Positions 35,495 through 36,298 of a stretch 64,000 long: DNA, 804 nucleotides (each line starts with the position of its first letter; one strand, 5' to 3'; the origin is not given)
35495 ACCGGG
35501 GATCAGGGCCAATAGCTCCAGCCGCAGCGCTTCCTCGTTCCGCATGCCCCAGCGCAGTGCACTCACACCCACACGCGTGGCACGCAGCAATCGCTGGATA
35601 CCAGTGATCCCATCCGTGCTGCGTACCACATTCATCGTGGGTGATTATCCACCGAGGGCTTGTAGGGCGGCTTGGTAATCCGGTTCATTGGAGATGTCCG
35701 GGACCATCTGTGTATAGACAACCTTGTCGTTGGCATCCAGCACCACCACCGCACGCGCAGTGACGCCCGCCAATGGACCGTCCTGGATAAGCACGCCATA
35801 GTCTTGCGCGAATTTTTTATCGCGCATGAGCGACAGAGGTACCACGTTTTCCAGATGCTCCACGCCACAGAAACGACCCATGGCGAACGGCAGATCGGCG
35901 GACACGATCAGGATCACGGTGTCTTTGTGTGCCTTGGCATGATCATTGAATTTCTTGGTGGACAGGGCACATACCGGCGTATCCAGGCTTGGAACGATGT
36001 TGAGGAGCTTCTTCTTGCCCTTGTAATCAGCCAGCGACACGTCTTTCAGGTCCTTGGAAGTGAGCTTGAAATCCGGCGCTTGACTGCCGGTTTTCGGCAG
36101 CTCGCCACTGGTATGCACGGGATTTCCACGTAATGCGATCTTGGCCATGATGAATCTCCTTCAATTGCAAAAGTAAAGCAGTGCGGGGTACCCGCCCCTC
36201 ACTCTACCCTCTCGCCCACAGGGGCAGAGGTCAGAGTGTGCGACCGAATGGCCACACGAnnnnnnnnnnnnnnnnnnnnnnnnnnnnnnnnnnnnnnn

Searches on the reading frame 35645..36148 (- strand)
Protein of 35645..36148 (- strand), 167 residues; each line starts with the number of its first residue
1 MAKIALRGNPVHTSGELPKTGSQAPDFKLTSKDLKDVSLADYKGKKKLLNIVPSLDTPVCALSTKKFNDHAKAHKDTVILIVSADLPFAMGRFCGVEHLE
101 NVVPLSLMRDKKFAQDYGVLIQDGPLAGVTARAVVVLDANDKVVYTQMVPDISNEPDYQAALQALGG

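Call 10: search_protein_families(library=pfam, proteins=[window:35645-36148:-], max_evalue=0.00001)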
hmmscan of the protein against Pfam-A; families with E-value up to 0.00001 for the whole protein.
window:35645-36148:- (167 aa): 2 families
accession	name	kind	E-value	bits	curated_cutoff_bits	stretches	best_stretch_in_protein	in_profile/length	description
PF08534.16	Redoxin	-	9.3e-36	123.3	26.6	1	19-162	1-148/148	Redoxin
PF00578.27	AhpC-TSA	-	3.2e-21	76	26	1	21-145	2-123/124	AhpC/TSA family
